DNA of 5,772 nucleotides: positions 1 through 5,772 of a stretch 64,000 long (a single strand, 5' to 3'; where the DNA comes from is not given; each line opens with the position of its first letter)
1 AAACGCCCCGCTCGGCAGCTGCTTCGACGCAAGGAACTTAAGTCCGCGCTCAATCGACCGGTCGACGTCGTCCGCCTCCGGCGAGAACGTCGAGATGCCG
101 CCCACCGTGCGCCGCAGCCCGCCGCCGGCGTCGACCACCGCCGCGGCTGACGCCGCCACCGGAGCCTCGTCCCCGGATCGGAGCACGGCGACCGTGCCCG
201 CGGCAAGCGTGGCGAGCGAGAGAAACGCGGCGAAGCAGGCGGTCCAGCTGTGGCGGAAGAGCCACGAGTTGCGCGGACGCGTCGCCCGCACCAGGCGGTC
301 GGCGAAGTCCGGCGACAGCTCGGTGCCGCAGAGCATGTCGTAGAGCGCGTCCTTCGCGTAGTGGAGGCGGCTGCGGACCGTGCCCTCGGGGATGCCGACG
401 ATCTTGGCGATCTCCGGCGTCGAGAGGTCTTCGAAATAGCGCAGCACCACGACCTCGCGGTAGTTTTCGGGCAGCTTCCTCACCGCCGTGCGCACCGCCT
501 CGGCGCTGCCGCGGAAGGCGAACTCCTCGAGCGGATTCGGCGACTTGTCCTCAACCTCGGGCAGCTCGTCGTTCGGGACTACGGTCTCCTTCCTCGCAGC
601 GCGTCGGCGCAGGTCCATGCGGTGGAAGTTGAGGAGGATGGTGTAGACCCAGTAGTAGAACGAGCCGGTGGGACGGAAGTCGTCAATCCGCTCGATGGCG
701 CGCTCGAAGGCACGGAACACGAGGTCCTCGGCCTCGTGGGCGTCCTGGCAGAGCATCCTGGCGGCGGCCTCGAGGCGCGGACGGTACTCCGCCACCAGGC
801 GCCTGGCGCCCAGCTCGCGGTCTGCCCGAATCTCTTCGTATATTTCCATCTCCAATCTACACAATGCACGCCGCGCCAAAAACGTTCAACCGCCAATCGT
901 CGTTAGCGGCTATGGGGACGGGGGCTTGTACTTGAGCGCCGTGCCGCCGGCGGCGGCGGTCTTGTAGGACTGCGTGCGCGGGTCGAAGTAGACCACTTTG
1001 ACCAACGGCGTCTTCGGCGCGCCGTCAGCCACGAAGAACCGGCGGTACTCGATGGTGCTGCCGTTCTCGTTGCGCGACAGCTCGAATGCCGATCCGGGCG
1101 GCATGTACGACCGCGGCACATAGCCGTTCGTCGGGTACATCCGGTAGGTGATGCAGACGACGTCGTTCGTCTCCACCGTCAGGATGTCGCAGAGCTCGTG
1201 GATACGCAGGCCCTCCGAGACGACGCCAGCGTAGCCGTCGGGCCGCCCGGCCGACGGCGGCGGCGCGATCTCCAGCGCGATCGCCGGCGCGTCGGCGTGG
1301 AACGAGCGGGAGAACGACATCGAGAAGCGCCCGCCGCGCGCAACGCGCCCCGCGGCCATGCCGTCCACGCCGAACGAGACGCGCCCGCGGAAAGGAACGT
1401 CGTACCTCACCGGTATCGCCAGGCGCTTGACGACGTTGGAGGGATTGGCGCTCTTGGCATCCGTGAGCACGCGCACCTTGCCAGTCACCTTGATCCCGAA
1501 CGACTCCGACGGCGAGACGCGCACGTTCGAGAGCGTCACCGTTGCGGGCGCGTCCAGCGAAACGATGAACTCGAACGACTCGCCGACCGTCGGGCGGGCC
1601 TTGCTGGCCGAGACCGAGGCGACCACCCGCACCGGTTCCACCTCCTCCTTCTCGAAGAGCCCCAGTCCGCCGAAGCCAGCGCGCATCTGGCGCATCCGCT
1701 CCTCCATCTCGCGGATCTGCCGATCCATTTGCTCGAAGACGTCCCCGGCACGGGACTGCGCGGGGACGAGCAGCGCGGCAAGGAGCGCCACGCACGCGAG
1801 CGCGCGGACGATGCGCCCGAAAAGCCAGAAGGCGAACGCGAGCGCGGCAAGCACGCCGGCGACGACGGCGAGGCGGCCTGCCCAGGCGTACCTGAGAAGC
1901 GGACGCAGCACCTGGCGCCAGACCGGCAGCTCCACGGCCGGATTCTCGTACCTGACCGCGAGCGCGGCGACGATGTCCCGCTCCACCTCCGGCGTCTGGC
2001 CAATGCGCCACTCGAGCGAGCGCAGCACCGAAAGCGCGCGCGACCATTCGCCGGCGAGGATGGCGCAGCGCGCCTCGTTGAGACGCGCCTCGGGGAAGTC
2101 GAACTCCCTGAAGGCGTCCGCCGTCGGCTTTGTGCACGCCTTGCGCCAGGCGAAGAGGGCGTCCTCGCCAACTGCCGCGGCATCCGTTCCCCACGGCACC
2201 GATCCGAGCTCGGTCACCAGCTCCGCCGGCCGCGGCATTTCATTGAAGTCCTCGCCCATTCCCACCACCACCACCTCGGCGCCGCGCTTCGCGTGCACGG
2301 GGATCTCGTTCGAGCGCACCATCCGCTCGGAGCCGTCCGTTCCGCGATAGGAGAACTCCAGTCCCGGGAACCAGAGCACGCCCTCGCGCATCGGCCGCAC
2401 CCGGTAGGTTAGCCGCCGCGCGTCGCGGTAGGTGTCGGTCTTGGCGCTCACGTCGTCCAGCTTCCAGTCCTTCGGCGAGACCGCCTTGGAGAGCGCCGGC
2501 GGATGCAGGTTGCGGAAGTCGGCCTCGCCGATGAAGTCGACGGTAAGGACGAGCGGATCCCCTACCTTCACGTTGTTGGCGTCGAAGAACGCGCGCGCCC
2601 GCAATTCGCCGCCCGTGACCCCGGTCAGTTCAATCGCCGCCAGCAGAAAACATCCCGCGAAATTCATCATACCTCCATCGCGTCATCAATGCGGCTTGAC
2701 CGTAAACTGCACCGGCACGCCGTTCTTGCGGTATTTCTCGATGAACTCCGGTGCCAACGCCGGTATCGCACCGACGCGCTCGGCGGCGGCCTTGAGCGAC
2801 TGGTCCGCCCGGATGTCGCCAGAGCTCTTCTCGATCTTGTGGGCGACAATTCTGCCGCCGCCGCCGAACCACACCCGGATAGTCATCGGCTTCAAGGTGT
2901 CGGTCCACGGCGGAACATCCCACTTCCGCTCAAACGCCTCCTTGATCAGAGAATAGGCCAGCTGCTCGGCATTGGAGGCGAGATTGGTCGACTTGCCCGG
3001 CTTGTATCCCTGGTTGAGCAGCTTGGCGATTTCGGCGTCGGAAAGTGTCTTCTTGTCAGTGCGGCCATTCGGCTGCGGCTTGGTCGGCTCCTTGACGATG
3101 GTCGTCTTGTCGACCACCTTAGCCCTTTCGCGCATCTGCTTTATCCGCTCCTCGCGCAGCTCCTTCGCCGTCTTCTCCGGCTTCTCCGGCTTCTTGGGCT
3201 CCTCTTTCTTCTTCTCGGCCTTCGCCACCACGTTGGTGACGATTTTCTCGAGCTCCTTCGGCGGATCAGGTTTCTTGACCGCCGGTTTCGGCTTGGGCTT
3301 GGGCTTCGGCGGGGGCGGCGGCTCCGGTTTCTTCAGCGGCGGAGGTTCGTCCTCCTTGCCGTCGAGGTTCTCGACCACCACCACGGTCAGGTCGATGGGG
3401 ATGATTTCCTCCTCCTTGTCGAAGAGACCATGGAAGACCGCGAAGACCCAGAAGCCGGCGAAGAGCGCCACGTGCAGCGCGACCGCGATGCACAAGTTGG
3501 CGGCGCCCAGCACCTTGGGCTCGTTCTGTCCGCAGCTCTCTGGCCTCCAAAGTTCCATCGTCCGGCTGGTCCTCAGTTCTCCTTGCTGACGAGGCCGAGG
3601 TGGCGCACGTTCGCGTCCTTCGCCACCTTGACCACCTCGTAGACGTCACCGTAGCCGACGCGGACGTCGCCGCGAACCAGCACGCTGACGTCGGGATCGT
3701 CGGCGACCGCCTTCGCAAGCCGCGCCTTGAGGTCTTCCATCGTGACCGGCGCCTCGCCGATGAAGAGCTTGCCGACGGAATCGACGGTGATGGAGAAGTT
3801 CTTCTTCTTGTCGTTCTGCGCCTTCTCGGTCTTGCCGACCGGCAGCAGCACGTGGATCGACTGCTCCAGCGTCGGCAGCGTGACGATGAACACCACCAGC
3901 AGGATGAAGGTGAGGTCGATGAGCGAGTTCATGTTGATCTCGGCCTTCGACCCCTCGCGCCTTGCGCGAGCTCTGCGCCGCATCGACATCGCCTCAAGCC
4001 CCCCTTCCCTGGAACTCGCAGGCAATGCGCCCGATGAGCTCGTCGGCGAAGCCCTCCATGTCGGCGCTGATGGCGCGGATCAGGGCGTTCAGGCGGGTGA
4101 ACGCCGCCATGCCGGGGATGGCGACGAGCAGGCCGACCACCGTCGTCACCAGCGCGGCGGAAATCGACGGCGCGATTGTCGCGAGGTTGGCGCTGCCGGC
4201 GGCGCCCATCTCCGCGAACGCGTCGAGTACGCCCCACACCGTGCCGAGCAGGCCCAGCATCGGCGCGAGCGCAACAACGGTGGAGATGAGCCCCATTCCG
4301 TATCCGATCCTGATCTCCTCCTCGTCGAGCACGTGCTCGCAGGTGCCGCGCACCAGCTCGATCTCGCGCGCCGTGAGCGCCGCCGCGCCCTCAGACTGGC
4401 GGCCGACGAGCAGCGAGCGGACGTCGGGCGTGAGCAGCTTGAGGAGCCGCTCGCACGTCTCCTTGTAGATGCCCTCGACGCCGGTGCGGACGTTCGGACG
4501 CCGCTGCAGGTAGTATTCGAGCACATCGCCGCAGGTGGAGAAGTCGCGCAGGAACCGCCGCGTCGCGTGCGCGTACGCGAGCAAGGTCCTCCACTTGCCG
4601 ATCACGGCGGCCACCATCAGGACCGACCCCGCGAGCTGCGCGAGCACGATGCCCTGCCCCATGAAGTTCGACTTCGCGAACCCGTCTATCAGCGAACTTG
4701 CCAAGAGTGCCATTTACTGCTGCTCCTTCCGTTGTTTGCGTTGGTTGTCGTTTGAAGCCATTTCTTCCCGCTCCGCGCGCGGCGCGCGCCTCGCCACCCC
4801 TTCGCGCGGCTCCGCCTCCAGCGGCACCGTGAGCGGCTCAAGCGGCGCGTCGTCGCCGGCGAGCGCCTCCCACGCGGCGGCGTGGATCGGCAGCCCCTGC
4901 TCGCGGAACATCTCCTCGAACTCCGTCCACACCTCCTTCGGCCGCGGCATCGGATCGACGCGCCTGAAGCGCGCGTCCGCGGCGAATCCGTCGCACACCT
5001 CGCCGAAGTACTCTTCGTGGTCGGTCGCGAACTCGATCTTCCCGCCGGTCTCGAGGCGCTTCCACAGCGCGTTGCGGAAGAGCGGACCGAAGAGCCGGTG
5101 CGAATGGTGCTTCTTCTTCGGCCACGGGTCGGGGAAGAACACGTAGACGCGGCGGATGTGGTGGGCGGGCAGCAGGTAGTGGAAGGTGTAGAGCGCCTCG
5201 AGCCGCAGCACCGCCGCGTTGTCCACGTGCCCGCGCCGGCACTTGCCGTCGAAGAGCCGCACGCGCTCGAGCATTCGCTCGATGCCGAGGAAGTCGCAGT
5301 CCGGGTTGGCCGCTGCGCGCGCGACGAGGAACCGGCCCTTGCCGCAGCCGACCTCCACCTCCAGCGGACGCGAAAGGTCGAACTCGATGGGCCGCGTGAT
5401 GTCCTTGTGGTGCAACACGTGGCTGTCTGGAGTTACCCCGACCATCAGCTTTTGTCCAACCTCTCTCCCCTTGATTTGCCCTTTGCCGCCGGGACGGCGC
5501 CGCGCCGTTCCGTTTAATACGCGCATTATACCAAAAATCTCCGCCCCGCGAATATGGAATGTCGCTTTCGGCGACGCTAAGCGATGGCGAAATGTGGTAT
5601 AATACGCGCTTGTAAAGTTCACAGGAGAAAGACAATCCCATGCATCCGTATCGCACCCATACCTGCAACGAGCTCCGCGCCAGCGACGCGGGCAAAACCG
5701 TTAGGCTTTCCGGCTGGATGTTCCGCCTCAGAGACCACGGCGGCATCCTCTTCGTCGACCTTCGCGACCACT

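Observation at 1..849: ECF sigma factor fused to a TM helix and a prenyltransferase-repeat-like domain (missed by the ORF track)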

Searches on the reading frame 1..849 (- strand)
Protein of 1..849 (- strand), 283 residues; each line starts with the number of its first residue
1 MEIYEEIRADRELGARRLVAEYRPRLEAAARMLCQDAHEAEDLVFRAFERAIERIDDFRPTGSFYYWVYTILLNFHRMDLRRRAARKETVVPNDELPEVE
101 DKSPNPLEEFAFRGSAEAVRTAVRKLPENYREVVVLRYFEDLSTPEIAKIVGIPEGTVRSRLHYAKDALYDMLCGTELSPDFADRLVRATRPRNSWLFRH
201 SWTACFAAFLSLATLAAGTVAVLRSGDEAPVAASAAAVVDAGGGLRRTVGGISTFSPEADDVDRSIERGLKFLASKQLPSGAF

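Call 4: search_protein_families(library=pfam, proteins=[window:1-849:-], max_evalue=1)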
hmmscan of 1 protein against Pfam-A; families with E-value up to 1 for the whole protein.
window:1-849:- (283 aa): 12 families
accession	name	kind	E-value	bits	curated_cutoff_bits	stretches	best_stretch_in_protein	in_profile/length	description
PF08281.18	Sigma70_r4_2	-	3.7e-18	65.4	25.7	1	117-169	2-54/54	Sigma-70, region 4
PF04545.22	Sigma70_r4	-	9e-13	48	24.1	1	123-169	2-48/50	Sigma-70, region 4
PF04542.20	Sigma70_r2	-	4e-11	43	24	1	18-84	1-69/71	Sigma-70 region 2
PF07638.17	Sigma70_ECF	-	3.4e-05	24.3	21.1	1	38-168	47-178/185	ECF sigma factor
PF22029.2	PhyR_sigma2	-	0.00061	20.2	27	1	30-72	12-54/55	Sigma2 domain of PhyR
PF13384.12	HTH_23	-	0.006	16.8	24.6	1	135-163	10-39/50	Homeodomain-like domain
PF13518.12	HTH_28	-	0.047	14.2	25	1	131-160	2-31/52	Helix-turn-helix domain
PF20021.4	VMAP-M18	-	0.055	14.2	27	1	115-220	8-104/109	vWA-MoxR associated protein middle region (VMAP-M) 18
PF13412.12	HTH_24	-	0.071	13.1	21.9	1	141-162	17-38/48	Winged helix-turn-helix DNA-binding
PF13404.12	HTH_AsnC-type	-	0.088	13.1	27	1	142-162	18-38/42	AsnC-type helix-turn-helix domain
PF06530.18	Phage_antitermQ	-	0.092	13.1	26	1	125-174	62-111/118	Phage antitermination protein Q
PF20712.2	CyanoTRADDas_TM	-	0.13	12.8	24.3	1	201-245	10-56/68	Cyanobacterial TRADD-N associated 2-Transmembrane domain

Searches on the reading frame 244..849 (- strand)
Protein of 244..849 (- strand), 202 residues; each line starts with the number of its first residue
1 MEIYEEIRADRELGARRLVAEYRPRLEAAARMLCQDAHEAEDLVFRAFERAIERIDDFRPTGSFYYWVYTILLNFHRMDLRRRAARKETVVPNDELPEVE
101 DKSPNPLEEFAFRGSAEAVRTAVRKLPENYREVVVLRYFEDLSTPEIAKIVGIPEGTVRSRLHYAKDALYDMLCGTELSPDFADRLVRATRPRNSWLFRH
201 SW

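Call 83: search_solved_structures(query=window:244-849:-, max_evalue=0.001)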
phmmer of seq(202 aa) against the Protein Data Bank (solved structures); distinct sequences matched with E-value up to 0.001: 24.
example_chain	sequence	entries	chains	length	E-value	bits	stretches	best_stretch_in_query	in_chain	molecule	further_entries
9m9d_F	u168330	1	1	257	8.3e-18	68.3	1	17-175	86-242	ECF RNA polymerase sigma factor SigE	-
9m9e_F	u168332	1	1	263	8.8e-18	68.2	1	17-175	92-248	ECF RNA polymerase sigma factor SigE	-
9m98_F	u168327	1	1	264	8.9e-18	68.2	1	17-175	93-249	ECF RNA polymerase sigma factor SigE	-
5wuq_A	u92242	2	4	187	3.2e-17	66.4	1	18-172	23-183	ECF RNA polymerase sigma factor SigW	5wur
6in7_B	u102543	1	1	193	4.4e-17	65.9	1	14-170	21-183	RNA polymerase sigma-H factor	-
8z6g_B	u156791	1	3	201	5e-17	65.8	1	14-170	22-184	RNA polymerase sigma factor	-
6jcy_F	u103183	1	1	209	3.2e-13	53.3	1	23-177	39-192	ECF RNA polymerase sigma factor SigH,ECF RNA polymerase sigma factor SigE,ECF RNA polymera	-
1or7_A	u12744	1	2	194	7.8e-13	52.1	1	15-170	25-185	RNA polymerase sigma-E factor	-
6jbq_F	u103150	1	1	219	1.2e-12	51.5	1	15-170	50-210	ECF RNA polymerase sigma-E factor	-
6dv9_F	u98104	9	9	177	6.3e-12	49.1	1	16-169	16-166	ECF RNA polymerase sigma factor SigL | RNA polymerase sigma factor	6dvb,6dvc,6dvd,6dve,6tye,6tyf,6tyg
9isn_F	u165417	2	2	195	1.3e-11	48.1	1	31-168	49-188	ECF sigma factor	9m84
6jhe_A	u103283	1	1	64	9.1e-11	45.3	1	118-172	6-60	ECF RNA polymerase sigma factor SigW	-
4cxf_A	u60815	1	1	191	2.5e-10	43.9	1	16-171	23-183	RNA POLYMERASE SIGMA FACTOR CNRH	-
5zx2_F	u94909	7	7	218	9.9e-09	38.7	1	24-177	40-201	ECF RNA polymerase sigma factor SigH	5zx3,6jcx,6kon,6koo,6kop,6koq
2q1z_A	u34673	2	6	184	3.1e-08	37.1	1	17-170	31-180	RpoE, ECF SigE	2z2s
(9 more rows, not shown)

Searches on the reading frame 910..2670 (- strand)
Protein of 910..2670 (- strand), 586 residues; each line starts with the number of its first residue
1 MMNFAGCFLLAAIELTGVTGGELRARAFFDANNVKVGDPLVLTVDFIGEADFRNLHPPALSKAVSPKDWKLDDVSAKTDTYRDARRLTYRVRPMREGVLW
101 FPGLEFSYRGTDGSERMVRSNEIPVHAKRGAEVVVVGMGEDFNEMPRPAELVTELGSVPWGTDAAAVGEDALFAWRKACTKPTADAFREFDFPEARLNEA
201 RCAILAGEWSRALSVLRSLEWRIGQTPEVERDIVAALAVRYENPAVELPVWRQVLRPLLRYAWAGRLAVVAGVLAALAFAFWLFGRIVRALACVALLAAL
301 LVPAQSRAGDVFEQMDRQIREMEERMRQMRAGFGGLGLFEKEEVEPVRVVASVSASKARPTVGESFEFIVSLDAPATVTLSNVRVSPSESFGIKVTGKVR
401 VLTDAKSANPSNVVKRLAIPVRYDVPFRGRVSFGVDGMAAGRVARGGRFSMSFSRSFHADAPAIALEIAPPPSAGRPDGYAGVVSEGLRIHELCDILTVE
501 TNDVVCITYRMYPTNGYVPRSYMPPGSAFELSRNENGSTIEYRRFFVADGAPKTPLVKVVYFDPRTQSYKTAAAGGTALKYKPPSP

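Call 20: search_protein_families(library=pfam, proteins=[window:910-2670:-], max_evalue=0.001)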
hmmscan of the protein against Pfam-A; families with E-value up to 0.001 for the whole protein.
window:910-2670:- (586 aa): 1 family
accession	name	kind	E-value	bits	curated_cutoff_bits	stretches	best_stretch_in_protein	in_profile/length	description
PF13584.12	BatD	-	0.00016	22.7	24.1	0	29-125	3-90/92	BatD DUF11 like domain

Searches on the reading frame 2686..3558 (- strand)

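Call 20: search_protein_families(library=pfam, proteins=[window:2686-3558:-], max_evalue=0.001)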
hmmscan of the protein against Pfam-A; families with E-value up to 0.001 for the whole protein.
window:2686-3558:- (290 aa): 1 family
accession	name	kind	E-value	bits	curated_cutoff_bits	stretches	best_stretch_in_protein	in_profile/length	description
PF13103.11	TonB_2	-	2.9e-05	24.6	22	1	205-269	8-72/85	TonB C terminal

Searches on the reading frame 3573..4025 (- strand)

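Call 20: search_protein_families(library=pfam, proteins=[window:3573-4025:-], max_evalue=0.001)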
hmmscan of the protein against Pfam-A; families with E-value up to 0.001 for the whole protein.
window:3573-4025:- (150 aa): 1 family
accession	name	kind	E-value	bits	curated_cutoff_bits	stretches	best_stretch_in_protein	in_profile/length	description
PF02472.21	ExbD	-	2e-23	83.3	25.4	1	26-148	4-126/128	Biopolymer transport protein ExbD/TolR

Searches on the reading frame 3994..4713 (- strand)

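Call 20: search_protein_families(library=pfam, proteins=[window:3994-4713:-], max_evalue=0.001)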
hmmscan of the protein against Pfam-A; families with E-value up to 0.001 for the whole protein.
window:3994-4713:- (239 aa): 1 family
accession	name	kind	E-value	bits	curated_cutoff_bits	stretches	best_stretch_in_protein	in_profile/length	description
PF01618.21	MotA_ExbB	-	5.4e-28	97.7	22.9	1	115-220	21-126/127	MotA/TolQ/ExbB proton channel family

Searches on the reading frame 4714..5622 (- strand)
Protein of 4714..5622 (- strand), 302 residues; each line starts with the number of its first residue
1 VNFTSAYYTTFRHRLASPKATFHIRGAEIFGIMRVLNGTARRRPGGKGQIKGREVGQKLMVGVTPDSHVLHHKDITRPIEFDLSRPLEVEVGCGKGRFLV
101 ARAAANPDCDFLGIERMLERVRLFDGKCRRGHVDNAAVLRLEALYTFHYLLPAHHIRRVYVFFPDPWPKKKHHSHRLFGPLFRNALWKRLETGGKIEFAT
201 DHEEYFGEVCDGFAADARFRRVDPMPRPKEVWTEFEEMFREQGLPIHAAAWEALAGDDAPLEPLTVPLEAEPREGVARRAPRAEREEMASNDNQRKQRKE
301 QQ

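Call 20: search_protein_families(library=pfam, proteins=[window:4714-5622:-], max_evalue=0.001)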
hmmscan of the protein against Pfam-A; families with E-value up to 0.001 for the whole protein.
window:4714-5622:- (302 aa): 1 family
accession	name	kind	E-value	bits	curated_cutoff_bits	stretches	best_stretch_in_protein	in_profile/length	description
PF02390.23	Methyltransf_4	-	9.8e-41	139.5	24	1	85-247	2-171/173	Putative methyltransferase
